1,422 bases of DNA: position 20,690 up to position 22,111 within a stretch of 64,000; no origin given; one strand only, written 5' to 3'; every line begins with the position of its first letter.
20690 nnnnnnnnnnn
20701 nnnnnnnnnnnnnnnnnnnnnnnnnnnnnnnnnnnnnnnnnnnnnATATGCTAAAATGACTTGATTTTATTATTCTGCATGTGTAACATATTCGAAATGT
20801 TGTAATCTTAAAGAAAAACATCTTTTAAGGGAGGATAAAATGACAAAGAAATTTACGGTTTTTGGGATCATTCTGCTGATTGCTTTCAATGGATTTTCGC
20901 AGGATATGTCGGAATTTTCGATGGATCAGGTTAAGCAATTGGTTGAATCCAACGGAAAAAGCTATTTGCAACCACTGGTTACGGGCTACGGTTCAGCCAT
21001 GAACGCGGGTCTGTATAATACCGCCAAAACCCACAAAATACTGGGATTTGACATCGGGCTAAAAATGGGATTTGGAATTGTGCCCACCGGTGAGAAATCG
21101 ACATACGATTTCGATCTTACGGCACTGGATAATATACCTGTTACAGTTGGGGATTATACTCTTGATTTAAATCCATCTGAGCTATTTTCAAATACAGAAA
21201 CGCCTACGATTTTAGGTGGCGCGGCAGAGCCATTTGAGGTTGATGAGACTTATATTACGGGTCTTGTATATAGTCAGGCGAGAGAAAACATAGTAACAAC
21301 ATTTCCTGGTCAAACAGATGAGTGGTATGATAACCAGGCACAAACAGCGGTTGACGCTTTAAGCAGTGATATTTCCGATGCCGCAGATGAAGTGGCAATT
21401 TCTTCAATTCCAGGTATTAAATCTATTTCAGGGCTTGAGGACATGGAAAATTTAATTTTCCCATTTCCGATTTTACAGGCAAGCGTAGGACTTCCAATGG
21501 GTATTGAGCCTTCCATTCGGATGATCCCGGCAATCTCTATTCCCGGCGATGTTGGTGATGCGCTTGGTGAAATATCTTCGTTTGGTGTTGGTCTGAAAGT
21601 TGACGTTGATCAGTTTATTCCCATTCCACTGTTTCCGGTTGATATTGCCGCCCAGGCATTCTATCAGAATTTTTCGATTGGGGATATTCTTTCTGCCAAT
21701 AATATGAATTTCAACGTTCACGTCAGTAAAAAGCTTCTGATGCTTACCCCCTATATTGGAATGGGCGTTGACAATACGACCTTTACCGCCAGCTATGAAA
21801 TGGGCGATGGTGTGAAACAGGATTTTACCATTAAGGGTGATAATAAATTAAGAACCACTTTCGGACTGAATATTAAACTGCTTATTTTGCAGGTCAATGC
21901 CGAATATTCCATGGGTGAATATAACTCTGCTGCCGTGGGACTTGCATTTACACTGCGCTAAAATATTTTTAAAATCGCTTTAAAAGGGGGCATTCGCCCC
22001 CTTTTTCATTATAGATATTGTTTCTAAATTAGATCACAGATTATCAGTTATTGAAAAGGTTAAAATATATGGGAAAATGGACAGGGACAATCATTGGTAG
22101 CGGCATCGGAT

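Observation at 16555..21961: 1.4k-aa lamin-tail-domain x5 surface protein with T9SS-like CTD, co-transcribed with a putative OM partner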

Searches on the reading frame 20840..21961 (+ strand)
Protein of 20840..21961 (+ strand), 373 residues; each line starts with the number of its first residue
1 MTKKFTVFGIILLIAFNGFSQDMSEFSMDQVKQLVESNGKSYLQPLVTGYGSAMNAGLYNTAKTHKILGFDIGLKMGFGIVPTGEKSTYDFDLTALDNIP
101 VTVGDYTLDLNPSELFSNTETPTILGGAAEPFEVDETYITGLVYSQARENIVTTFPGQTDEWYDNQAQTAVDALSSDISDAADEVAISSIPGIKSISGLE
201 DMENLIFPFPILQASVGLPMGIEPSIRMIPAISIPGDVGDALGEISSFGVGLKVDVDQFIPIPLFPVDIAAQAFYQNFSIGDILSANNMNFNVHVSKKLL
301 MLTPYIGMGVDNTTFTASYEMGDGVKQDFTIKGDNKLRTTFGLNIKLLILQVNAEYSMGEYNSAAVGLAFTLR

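Call 3: search_protein_families(library=pfam, proteins=[window:20840-21961:+], max_evalue=0.01)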
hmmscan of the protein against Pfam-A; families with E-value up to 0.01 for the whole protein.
window:20840-21961:+ (373 aa): 1 family
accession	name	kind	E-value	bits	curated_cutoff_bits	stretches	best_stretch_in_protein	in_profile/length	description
PF20230.4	DUF6588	-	5.8e-53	180.5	27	1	3-371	3-318/319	Family of unknown function (DUF6588)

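Call 4: search_protein_families(library=ncbifam, proteins=[window:20840-21961:+], max_evalue=0.01)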
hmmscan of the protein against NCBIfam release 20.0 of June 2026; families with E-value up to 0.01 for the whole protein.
window:20840-21961:+ (373 aa): 0 families

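Call 12: find_encoding_contigs(protein=window:20840-21961:+, flank=10000, max_places=6)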
Protein window:20840-21961:+ (373 aa): 1 contig read that carries it; 1 place shown.
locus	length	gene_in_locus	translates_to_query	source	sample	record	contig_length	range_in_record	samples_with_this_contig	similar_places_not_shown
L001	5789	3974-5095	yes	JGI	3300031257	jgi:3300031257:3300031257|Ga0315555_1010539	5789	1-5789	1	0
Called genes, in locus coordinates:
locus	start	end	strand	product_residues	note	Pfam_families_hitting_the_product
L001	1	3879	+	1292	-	?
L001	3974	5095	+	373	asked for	PF20230:DUF6588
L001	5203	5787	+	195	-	?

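Call 14: find_homologous_proteins(query=window:20840-21961:+, max_evalue=0.001)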
Query window:20840-21961:+ (373 aa): 103 proteins with E <= 0.001 among 3693 candidates.
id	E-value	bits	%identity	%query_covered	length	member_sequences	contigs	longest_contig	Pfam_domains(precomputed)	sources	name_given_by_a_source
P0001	4.5e-241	817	100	100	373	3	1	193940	PF20230.5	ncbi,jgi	-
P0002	1.6e-200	683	82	100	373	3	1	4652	PF20230.5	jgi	jgi:hypothetical protein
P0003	3.3e-191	653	77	99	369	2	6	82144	PF20230.5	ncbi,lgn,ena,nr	ncbi:hypothetical protein KJ762_05845 [bacterium]|nr:hypothetical protein [bacterium] MBU1065606.1 h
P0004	1.2e-186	638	80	94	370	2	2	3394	PF20230.5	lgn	-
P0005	1.4e-184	631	76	99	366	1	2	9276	PF20230.5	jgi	-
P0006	4.7e-182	623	72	99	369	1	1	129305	PF20230.5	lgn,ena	-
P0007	4.8e-173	593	76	94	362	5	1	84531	PF20230.5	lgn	-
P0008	1.0e-169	582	74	94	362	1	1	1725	PF20230.5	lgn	-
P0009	1.4e-169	582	74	94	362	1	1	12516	PF20230.5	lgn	-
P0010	1.5e-169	582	74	94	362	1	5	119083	PF20230.5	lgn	-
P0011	2.8e-167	574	69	100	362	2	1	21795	PF20230.5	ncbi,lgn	-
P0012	3.9e-165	567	69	100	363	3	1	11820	PF20230.5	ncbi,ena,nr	ncbi:MAG: hypothetical protein KAT54_08895 [Candidatus Marinimicrobia bacterium]|nr:hypothetical pro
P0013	5.7e-140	484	60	100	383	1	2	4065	PF20230.5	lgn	-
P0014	9.0e-130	451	55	100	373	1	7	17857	PF20230.5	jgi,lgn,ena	-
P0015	3.2e-127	442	56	98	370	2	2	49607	PF20230.5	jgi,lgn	-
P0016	2.9e-125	436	55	97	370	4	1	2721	PF20230.5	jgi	-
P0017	2.6e-124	433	54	97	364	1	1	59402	PF20230.5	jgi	-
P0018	2.9e-122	426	56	94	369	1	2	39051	PF20230.5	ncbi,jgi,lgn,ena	ncbi:MAG: DUF6588 family protein [Candidatus Neomarinimicrobiota bacterium]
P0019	3.7e-122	426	57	94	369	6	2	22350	PF20230.5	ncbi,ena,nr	ncbi:MAG: hypothetical protein M0R44_10385 [Candidatus Marinimicrobia bacterium]|nr:hypothetical pro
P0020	4.0e-122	426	53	100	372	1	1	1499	PF20230.5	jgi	jgi:hypothetical protein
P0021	1.0e-121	424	56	94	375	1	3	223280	PF20230.5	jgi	-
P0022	1.0e-121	424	56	94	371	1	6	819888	PF20230.5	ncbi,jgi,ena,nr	ncbi:MAG TPA: hypothetical protein P5268_01915 [Candidatus Marinimicrobia bacterium]|nr:hypothetical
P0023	3.3e-121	423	57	94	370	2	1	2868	PF20230.5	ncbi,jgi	-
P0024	4.0e-121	422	53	99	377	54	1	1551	PF20230.5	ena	-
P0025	5.2e-121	422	56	94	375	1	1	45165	PF20230.5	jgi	-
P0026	6.7e-121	422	53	99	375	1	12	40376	PF20230.5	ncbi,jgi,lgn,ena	jgi:hypothetical protein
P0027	9.4e-121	421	53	99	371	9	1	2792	PF20230.5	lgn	-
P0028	6.0e-120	418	54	99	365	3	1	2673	PF20230.5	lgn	-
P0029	3.6e-119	416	56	94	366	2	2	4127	PF20230.5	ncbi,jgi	ncbi:MAG: DUF6588 family protein [Candidatus Neomarinimicrobiota bacterium]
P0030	1.6e-118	414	55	94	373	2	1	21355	PF20230.5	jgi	-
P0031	6.5e-118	412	54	97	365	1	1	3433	PF20230.5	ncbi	ncbi:MAG: DUF6588 family protein [Candidatus Neomarinimicrobiota bacterium]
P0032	1.5e-116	407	52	99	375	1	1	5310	PF20230.5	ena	-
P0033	1.6e-116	407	52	99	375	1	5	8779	PF20230.5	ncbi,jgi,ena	-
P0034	1.7e-116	407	52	99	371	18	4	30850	PF20230.5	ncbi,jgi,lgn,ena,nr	ncbi:MAG TPA: hypothetical protein PLV30_07150 [Candidatus Marinimicrobia bacterium]|nr:hypothetical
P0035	1.7e-116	407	52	99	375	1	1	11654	PF20230.5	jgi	-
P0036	1.4e-111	391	50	100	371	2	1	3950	PF20230.5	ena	-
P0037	1.7e-110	387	53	94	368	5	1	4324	PF20230.5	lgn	-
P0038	2.5e-50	189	33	98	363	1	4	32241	PF20230.5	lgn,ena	-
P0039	7.8e-47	178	34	95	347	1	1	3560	PF20230.5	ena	-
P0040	3.9e-45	172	33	92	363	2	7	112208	PF20230.5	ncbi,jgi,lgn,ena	-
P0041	5.0e-45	172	33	97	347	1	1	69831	PF20230.5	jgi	-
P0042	6.0e-44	169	33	92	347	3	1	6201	PF20230.5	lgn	-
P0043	1.3e-42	164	32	99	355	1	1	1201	PF20230.5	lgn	-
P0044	4.7e-41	159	31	99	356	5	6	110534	PF20230.5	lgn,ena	-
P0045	2.4e-35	140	29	99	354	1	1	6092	PF20230.5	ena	-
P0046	2.5e-35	140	32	93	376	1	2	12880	PF20230.5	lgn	-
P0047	4.2e-35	139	33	93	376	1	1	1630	PF20230.5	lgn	-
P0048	5.5e-35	139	33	100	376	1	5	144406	PF20230.5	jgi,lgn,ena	-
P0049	1.1e-34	138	27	99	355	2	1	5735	PF20230.5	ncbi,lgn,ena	-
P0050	5.1e-34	136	33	100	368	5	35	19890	PF20230.5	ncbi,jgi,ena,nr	ncbi:MAG: hypothetical protein HOB84_14760 [Candidatus Marinimicrobia bacterium]|jgi:hypothetical pr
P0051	1.1e-33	135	32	100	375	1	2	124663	PF20230.5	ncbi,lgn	-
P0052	1.1e-33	135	33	100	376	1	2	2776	PF20230.5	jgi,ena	-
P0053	3.0e-33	133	32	100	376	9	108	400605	PF20230.5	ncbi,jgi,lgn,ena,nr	ncbi:MAG: hypothetical protein HOD43_08200 [Candidatus Marinimicrobia bacterium]|jgi:hypothetical pr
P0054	2.9e-32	130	31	100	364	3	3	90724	PF20230.5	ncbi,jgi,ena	-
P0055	3.3e-32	130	32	100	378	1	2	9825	PF20230.5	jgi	-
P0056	3.3e-31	127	32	99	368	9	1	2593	PF20230.5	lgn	-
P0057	2.3e-30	124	33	91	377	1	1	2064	PF20230.5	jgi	-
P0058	3.3e-30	123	30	92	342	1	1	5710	PF20230.5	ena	-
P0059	1.0e-29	122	30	98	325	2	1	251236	PF20230.5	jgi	jgi:hypothetical protein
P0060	3.5e-29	120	38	45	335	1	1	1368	PF20230.5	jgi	jgi:hypothetical protein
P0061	5.9e-29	119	29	99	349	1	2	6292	PF20230.5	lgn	-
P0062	8.4e-29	119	28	95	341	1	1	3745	PF20230.5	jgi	jgi:hypothetical protein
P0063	4.6e-28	116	29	98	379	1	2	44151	PF20230.5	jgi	jgi:hypothetical protein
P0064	7.1e-28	116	28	91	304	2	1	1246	PF20230.5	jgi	jgi:hypothetical protein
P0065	1.1e-27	115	36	45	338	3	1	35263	PF20230.5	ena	-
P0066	1.3e-27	115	30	96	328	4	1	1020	PF20230.5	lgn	-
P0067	7.5e-27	112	30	95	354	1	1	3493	PF20230.5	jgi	jgi:hypothetical protein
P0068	1.6e-26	111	29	100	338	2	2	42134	PF20230.5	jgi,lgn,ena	-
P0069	3.7e-26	110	30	95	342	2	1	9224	PF20230.5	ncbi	-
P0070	4.4e-25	106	30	98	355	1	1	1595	PF20230.5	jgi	jgi:hypothetical protein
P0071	6.4e-25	106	38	45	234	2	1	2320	PF20230.5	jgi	jgi:hypothetical protein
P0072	3.7e-24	103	28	95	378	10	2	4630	PF20230.5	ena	-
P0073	2.4e-23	101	29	95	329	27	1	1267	PF20230.5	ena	-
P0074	3.8e-23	100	27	98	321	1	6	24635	PF20230.5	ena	-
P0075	2.1e-21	94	25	90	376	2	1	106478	PF20230.5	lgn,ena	-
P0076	2.9e-18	84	29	89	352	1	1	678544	PF20230.5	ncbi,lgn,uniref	ncbi:MAG: hypothetical protein RLN88_09015 [Ekhidna sp.]|uniref:DUF6588 family protein n=1 Tax=Ekhid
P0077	8.1e-17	79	27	99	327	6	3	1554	PF20230.5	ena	-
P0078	1.1e-16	79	26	90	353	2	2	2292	PF20230.5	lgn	-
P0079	2.6e-15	74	26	90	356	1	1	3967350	PF20230.5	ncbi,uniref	ncbi:DUF6588 family protein [Ekhidna sp. To15]|uniref:DUF6588 family protein n=1 Tax=Ekhidna sp. To1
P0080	4.5e-15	74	27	100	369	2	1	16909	PF20230.5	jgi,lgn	-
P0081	4.6e-15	73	25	99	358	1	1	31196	PF20230.5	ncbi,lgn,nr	ncbi:MAG: hypothetical protein K9N06_08340 [Candidatus Cloacimonetes bacterium]|nr:hypothetical prot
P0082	1.8e-14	72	26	99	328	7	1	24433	PF20230.5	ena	-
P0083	1.3e-13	69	25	88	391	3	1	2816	PF20230.5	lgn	-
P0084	2.2e-13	68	24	88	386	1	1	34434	PF20230.5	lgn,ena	-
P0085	2.7e-13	68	27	90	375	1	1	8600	PF20230.5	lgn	-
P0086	2.8e-13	68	26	99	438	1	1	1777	PF20230.5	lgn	-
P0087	5.7e-13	67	24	98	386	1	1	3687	PF20230.5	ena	-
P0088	6.9e-13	66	27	90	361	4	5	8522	PF20230.5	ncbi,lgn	ncbi:MAG: hypothetical protein RIF46_05570 [Cyclobacteriaceae bacterium]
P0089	7.5e-13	66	26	53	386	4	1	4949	PF20230.5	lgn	-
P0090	7.9e-13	66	24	98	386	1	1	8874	PF20230.5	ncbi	-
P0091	8.2e-13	66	25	89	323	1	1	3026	PF20230.5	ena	-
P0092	9.1e-13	66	23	98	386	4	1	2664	PF20230.5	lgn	-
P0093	3.6e-12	64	26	53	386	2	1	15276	PF20230.5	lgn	-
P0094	4.2e-12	64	23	98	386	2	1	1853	PF20230.5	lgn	-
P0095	6.6e-12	63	23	98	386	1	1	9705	PF20230.5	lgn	-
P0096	1.2e-11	62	23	95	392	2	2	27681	PF20230.5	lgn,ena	-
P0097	1.5e-11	62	26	44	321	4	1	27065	PF20230.5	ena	-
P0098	1.7e-11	62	26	53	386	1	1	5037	PF20230.5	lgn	-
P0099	4.4e-11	60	23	98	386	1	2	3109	PF20230.5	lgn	-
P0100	1.2e-10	59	24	52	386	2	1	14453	PF20230.5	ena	-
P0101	2.2e-10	58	24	99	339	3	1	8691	PF20230.5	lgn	-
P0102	2.8e-10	58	25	89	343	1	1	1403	PF20230.5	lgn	-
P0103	9.3e-7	46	24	73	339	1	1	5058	PF20230.5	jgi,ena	-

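Call 19: find_related_loci(query=A2, collection=genome_contigs, flank=10000)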
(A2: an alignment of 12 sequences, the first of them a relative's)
Query A2 (373 aa) in genome_contigs; peptide patterns used: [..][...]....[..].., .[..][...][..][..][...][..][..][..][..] (x = any residue, [..] = any of these).
99 stretches matched a pattern; 44 encode a relative of the query (tblastn E <= 1e-3); 44 distinct loci.
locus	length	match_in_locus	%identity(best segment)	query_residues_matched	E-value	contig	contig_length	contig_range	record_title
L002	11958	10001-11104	77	3-373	0e+0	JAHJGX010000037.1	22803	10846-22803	MAG: bacterium isolate Modern_marine_glass_biofilm.mb.88 Modern_marine_glas.mb.88_k141_125102, whole genome shotgun sequ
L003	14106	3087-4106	75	25-373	8e-180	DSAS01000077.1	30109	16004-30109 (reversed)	MAG TPA_asm: Candidatus Neomarinimicrobiota bacterium isolate SpSt-1154 Ga0129302_1000465, whole genome shotgun sequence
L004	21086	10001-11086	69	1-373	3e-174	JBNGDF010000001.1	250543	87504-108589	MAG: Fidelibacterota bacterium isolate E05-020 bin82.fa-1, whole genome shotgun sequence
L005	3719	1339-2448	55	11-373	5e-137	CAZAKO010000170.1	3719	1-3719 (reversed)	MAG TPA_asm: uncultured bacterium isolate SRP098346_co1_289 genome assembly, contig: NODE_39998_length_3719_cov_67.18176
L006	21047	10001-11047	56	25-373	2e-129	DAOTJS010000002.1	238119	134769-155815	MAG TPA_asm: Candidatus Neomarinimicrobiota bacterium isolate AMR_MDS_2993 NODE_17_length_238119_cov_32.885002, whole ge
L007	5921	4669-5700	56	25-373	1e-129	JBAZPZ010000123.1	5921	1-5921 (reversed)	MAG: Candidatus Neomarinimicrobiota bacterium isolate SO_2017_SWC_41 scaffold_11377_c1_LP-4_2017, whole genome shotgun s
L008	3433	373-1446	54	11-373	2e-129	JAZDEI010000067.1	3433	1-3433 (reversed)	MAG: Candidatus Neomarinimicrobiota bacterium isolate MEGAHIT-group-0.133 k141_13908763, whole genome shotgun sequence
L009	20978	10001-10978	37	29-373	2e-61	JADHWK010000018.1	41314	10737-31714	MAG: candidate division KSB1 bacterium isolate BS750m-G25 BS-750m-C865, whole genome shotgun sequence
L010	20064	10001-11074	34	5-373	7e-55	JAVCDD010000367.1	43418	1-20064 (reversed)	MAG: Candidatus Hatepunaea meridiana isolate MAG_3300035698_979 Ga0374944_591184, whole genome shotgun sequence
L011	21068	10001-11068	34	3-373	9e-54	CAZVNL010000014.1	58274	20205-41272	MAG TPA_asm: uncultured bacterium isolate binchicken_co275_170 genome assembly, contig: NODE_426_length_58274_cov_35.348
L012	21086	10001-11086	33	3-373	5e-53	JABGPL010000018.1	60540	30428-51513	MAG: Calditrichaeota bacterium isolate co234_bin30 co234_bin30_Ctg18, whole genome shotgun sequence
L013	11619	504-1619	33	1-373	6e-52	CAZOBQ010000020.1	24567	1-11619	MAG TPA_asm: uncultured Lentisphaeria bacterium isolate binchicken_co28_69 genome assembly, contig: NODE_1454_length_245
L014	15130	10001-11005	33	29-373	1e-51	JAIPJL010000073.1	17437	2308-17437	MAG: bacterium isolate Tobar14m-G34 Tobar14m-C2042, whole genome shotgun sequence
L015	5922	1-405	59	239-373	4e-50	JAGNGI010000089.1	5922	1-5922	MAG: Candidatus Neomarinimicrobiota bacterium isolate Go_SlDig_bin_199 Go_SlDig_44377_length_5922_cov_162.445902, whole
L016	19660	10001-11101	33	3-373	8e-50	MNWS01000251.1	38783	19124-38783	MAG: Candidatus Marinimicrobia bacterium CG1_02_48_14 cg1_0.2_scaffold_1816_c, whole genome shotgun sequence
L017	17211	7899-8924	32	5-373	5e-49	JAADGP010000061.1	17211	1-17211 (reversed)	MAG: FCB group bacterium isolate M_MetaBat.123 contig-127_4955, whole genome shotgun sequence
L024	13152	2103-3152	32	19-373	5e-44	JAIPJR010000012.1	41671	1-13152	MAG: Candidatus Neomarinimicrobiota bacterium isolate Tobar14m-G40 Tobar14m-C570, whole genome shotgun sequence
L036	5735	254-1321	27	1-373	1e-39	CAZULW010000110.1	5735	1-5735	MAG TPA_asm: uncultured bacterium isolate binchicken_co136_34 genome assembly, contig: NODE_5636_length_5735_cov_42.2568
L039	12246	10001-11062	31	19-373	2e-39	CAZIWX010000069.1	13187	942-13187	MAG TPA_asm: uncultured Lentisphaeria bacterium isolate binchicken_co172_181 genome assembly, contig: NODE_4092_length_1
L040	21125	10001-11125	31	1-373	2e-39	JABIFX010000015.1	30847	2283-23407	MAG: Candidatus Neomarinimicrobiota bacterium isolate SI053_bin30 k141_1484202, whole genome shotgun sequence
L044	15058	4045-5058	34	29-373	1e-50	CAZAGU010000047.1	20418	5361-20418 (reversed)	MAG TPA_asm: uncultured bacterium isolate SRP191223_co2_100 genome assembly, contig: NODE_1365_length_20418_cov_6.091489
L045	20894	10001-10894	29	9-323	3e-33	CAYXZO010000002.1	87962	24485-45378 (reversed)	MAG TPA_asm: uncultured Lentisphaeria bacterium isolate binchicken_co172_231 genome assembly, contig: NODE_100_length_87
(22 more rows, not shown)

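Call 27: find_encoding_contigs(protein=P0053, flank=8000, max_places=2)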
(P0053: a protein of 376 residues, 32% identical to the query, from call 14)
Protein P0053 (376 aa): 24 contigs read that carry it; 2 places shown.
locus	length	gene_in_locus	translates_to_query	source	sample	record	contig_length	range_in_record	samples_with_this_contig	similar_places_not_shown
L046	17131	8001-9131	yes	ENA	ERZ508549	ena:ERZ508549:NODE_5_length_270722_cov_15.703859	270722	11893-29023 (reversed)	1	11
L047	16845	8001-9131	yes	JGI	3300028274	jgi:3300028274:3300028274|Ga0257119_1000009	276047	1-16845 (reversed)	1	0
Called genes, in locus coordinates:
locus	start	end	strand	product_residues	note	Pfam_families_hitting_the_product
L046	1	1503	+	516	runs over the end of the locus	PF01039:Carboxyl_trans, PF03255:ACCA (faint)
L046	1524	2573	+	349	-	-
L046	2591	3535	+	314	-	PF00535:Glycos_transf_2, PF10111:Glyco_tranf_2_2 (weak), PF13641:Glyco_tranf_2_3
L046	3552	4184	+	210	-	PF00702:Hydrolase, PF13419:HAD_2 (weak)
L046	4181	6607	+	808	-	PF01804:Penicil_amidase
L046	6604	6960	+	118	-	-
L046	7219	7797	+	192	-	PF00588:SpoU_methylase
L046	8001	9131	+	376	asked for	PF20230:DUF6588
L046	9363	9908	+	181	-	PF00571:CBS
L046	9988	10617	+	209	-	PF00702:Hydrolase, PF13419:HAD_2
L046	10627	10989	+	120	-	PF00903:Glyoxalase (weak)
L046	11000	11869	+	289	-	PF02574:S-methyl_trans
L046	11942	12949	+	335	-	PF00730:HhH-GPD, PF00633:HHH (weak), PF00293:NUDIX, PF14815:NUDIX_4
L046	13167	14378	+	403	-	PF06857:ACP, PF03328:HpcH_HpaI, PF15617:C-C_Bond_Lyase (weak)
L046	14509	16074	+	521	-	PF04223:CitF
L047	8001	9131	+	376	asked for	PF20230:DUF6588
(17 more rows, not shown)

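Call 28: find_encoding_contigs(protein=P0079, flank=8000, max_places=2)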
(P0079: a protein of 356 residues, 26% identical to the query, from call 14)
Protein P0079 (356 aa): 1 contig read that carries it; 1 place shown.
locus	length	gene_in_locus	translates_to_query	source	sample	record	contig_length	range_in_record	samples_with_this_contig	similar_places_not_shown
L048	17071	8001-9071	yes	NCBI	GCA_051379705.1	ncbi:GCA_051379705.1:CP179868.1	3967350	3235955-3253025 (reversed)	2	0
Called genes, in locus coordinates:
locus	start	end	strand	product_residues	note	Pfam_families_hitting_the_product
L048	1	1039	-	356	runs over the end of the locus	PF14684:Tricorn_C1, PF03572:Peptidase_S41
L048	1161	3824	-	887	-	PF12704:MacB_PCD, PF02687:FtsX, PF12704:MacB_PCD, PF02687:FtsX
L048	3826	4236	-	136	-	-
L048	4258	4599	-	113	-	PF03551:PadR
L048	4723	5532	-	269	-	PF13852:DUF4197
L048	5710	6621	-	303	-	PF16745:RsgA_N, PF03193:RsgA_GTPase, PF01926:MMR_HSR1 (weak)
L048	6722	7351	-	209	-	PF00578:AhpC-TSA, PF08534:Redoxin, PF10417:1-cysPrx_C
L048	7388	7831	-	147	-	PF01475:FUR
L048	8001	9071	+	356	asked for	PF20230:DUF6588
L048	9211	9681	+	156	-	PF01451:LMWPc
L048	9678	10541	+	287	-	PF03881:Fructosamin_kin, PF01636:APH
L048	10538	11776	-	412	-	PF00696:AA_kinase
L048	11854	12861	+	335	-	PF00316:FBPase, PF18913:FBPase_C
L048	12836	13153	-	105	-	-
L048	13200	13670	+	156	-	PF12893:Lumazine_bd_2 (weak)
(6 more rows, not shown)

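Call 29: find_encoding_contigs(protein=P0040, flank=8000, max_places=2)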
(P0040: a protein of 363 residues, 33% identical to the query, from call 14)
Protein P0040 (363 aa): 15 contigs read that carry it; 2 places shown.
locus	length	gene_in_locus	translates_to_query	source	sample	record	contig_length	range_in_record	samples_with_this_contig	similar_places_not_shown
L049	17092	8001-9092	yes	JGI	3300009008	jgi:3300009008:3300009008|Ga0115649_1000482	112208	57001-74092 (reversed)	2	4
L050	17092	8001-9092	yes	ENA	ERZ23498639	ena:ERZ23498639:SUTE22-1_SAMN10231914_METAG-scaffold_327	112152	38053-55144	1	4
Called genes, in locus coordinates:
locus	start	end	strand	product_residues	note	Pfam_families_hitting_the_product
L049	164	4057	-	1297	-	PF01364:Peptidase_C25, PF18962:Por_Secre_tail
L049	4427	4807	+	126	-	PF00011:HSP20, PF17886:ArsA_HSP20 (weak)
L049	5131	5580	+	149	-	PF00011:HSP20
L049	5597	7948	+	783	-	PF02190:LON_substr_bdg, PF00004:AAA, PF07728:AAA_5 (weak), PF22667:Lon_lid, PF05362:Lon_C, PF13541:ChlI (weak)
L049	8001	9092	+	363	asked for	PF20230:DUF6588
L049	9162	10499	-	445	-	PF28494:GlyRS_ins_1 (faint), PF00587:tRNA-synt_2b, PF03129:HGTP_anticodon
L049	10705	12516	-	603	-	PF14691:Fer4_20, PF01262:AlaDh_PNT_C (faint), PF07992:Pyr_redox_2, PF13450:NAD_binding_8, PF13738:Pyr_redox_3, PF00070:Pyr_redox (weak), PF12838:Fer4_7 (weak), PF13187:Fer4_9 (weak), +6 more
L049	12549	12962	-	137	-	-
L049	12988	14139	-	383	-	PF02771:Acyl-CoA_dh_N, PF02770:Acyl-CoA_dh_M, PF00441:Acyl-CoA_dh_1, PF22924:ACOX_C_alpha1 (faint), PF08028:Acyl-CoA_dh_2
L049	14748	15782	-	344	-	PF08240:ADH_N, PF00107:ADH_zinc_N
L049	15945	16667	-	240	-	-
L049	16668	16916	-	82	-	-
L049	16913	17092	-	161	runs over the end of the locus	PF00583:Acetyltransf_1, PF13673:Acetyltransf_10 (weak), PF13508:Acetyltransf_7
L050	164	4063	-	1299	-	PF01364:Peptidase_C25, PF18962:Por_Secre_tail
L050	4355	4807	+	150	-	PF00011:HSP20, PF17886:ArsA_HSP20 (weak)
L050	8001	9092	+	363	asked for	PF20230:DUF6588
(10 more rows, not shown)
